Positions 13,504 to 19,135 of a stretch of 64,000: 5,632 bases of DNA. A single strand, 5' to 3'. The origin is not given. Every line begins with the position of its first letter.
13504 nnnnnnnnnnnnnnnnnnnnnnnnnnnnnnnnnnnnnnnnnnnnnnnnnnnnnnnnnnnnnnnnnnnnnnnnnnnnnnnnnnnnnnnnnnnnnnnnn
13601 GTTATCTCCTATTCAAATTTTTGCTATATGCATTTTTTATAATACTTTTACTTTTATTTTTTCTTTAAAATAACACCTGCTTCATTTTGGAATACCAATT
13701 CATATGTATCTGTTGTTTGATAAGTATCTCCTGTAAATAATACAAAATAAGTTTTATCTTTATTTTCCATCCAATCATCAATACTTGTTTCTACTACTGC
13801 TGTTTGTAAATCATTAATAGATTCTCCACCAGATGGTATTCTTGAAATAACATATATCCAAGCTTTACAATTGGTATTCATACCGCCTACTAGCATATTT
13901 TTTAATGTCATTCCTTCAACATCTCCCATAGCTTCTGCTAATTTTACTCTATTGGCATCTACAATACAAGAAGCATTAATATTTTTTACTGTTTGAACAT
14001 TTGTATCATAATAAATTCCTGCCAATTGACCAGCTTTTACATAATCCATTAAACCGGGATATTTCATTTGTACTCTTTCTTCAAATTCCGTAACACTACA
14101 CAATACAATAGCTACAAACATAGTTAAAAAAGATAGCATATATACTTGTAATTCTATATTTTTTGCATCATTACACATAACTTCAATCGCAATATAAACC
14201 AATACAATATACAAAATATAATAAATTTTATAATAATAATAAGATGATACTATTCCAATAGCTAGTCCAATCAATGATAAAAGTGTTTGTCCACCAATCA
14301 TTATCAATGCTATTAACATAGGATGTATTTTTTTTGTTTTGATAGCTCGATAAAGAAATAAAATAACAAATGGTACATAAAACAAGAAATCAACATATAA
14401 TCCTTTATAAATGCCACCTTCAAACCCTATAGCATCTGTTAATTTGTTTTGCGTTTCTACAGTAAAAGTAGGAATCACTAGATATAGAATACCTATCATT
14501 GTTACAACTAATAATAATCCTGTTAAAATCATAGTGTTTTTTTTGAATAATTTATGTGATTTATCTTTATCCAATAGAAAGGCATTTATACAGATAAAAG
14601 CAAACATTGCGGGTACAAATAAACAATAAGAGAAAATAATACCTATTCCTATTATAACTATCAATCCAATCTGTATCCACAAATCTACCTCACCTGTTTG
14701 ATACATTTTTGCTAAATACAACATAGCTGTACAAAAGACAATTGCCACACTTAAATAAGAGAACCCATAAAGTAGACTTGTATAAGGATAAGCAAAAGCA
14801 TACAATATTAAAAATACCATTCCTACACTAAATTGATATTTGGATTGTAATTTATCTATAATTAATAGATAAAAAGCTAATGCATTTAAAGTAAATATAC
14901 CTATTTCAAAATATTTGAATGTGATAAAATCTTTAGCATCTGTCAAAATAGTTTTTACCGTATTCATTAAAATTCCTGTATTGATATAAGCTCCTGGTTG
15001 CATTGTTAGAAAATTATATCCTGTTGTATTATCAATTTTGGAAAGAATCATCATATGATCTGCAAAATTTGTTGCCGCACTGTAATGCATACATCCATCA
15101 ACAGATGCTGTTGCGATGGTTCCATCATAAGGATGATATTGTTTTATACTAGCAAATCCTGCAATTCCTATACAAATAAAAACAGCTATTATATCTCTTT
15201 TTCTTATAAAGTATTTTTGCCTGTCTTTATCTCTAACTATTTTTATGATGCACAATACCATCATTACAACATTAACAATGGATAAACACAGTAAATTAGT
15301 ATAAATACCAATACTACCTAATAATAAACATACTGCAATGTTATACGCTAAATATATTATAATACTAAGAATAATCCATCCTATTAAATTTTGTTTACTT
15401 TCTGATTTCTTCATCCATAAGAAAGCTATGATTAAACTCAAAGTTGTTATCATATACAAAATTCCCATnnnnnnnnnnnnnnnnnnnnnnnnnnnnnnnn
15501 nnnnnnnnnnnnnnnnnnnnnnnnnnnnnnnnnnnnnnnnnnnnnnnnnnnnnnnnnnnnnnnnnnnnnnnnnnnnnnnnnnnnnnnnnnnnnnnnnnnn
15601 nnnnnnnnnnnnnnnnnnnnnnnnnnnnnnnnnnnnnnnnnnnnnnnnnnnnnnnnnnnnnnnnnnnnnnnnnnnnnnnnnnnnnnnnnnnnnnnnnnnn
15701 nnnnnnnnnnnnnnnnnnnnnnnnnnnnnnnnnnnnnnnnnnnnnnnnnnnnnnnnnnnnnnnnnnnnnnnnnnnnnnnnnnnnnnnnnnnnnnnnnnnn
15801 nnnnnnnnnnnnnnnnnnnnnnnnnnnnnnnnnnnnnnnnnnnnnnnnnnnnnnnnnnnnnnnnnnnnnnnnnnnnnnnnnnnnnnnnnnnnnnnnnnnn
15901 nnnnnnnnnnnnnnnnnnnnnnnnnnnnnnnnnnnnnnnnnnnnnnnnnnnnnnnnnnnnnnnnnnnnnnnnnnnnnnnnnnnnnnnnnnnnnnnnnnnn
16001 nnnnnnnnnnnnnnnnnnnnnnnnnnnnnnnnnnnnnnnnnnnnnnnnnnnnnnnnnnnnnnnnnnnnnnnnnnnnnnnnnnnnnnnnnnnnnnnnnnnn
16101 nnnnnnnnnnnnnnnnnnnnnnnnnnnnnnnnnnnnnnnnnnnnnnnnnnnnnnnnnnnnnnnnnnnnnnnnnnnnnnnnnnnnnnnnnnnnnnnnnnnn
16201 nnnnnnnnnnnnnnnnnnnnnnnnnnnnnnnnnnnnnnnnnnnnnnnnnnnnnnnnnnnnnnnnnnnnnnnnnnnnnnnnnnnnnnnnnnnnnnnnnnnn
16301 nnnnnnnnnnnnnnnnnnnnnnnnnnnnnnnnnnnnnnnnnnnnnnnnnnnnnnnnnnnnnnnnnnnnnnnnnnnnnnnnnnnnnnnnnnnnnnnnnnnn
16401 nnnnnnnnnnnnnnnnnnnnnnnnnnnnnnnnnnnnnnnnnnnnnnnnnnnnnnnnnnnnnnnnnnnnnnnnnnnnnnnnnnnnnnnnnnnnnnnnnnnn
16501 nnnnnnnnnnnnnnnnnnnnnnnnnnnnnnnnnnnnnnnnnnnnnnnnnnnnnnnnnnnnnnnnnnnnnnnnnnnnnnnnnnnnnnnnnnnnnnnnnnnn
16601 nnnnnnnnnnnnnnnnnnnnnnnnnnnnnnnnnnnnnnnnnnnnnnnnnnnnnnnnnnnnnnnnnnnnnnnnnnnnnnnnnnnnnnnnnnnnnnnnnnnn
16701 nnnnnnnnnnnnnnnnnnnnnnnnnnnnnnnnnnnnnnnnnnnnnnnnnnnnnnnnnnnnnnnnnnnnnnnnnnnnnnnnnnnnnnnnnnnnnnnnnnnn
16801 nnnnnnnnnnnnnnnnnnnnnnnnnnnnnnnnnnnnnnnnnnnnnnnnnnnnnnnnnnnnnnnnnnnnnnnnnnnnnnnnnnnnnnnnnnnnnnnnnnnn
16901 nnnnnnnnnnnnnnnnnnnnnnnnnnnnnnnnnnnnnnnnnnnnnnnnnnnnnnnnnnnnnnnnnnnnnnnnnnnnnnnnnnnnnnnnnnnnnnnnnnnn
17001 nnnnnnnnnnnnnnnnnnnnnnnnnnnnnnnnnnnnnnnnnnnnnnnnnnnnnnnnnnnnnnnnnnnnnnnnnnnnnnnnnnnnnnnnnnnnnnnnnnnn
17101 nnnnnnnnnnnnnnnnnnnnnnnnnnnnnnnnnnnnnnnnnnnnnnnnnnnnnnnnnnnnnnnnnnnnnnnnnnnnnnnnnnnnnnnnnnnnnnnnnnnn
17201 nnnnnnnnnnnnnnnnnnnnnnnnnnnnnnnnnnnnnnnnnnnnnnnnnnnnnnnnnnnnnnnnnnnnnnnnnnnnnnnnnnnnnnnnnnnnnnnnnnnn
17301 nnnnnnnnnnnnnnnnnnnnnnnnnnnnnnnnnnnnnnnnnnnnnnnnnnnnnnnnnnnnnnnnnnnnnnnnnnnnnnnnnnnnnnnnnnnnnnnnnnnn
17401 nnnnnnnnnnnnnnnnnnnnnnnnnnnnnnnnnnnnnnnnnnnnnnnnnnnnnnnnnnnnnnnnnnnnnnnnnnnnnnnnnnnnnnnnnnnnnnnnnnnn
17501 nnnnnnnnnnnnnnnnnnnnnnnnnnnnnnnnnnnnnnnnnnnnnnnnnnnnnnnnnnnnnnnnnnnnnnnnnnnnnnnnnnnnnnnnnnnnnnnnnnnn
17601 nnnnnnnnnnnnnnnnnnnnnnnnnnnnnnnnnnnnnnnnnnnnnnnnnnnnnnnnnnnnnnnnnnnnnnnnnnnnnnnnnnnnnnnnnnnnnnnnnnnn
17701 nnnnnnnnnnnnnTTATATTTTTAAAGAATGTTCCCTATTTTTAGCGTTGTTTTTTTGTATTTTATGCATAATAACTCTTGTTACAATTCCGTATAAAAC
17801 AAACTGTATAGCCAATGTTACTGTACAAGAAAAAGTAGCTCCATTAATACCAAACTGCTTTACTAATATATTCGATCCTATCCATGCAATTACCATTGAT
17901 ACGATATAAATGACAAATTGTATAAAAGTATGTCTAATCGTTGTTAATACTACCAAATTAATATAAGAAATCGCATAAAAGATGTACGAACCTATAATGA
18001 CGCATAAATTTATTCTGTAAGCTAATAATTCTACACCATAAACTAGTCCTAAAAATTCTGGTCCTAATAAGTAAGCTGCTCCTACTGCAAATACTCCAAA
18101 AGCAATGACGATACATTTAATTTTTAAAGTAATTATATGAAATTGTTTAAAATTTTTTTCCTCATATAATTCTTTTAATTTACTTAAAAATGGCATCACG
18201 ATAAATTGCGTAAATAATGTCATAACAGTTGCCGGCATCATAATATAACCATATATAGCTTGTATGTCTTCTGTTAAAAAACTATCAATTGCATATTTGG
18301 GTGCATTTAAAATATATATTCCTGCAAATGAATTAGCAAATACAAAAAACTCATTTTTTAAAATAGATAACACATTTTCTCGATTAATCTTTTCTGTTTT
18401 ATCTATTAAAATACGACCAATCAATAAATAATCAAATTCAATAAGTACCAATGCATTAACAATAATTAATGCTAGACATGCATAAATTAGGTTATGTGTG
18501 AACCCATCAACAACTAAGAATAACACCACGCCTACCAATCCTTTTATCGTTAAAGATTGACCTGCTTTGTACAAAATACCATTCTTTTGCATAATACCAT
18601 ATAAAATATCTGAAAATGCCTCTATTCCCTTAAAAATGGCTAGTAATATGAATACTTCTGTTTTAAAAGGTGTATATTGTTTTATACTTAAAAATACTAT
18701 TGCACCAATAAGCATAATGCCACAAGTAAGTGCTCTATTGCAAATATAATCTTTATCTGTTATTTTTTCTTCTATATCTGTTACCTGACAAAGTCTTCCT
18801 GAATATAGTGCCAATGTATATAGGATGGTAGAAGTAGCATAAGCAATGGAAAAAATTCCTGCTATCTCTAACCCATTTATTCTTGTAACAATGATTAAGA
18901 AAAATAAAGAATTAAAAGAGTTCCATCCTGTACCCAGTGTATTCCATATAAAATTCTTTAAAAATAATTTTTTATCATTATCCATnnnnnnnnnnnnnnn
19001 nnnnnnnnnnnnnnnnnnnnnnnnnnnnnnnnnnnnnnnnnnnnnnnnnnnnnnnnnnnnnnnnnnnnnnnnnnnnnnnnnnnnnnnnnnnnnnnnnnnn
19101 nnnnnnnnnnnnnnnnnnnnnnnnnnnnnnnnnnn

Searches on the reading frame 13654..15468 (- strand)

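Call 21: search_protein_families(library=pfam, proteins=[window:13654-15468:-], max_evalue=0.00001)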
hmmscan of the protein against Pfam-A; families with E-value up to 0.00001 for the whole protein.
window:13654-15468:- (604 aa): 0 families

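Call 23: search_protein_families(library=pfam, proteins=[window:13654-15468:-], max_evalue=0.1)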
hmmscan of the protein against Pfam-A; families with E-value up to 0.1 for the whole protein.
window:13654-15468:- (604 aa): 1 family
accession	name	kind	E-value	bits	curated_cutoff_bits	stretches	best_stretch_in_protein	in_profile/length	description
PF06783.16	UPF0239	-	0.00024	21.7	25.4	1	277-311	19-54/88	Uncharacterised protein family (UPF0239)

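Call 50: search_protein_families(library=ncbifam, proteins=[window:13654-15468:-], max_evalue=0.001)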
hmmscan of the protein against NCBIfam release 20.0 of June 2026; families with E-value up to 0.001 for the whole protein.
window:13654-15468:- (604 aa): 0 families

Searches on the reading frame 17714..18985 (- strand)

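Call 21: search_protein_families(library=pfam, proteins=[window:17714-18985:-], max_evalue=0.00001)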
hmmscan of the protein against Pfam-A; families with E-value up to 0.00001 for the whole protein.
window:17714-18985:- (423 aa): 0 families

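Call 23: search_protein_families(library=pfam, proteins=[window:17714-18985:-], max_evalue=0.1)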
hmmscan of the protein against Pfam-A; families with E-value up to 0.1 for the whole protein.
window:17714-18985:- (423 aa): 1 family
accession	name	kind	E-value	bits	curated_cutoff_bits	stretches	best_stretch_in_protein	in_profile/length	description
PF01943.22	Polysacc_synt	-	0.0019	18.1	28.2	1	9-270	2-273/274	Polysaccharide biosynthesis protein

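Call 50: search_protein_families(library=ncbifam, proteins=[window:17714-18985:-], max_evalue=0.001)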
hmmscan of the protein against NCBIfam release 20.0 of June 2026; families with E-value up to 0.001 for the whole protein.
window:17714-18985:- (423 aa): 0 families
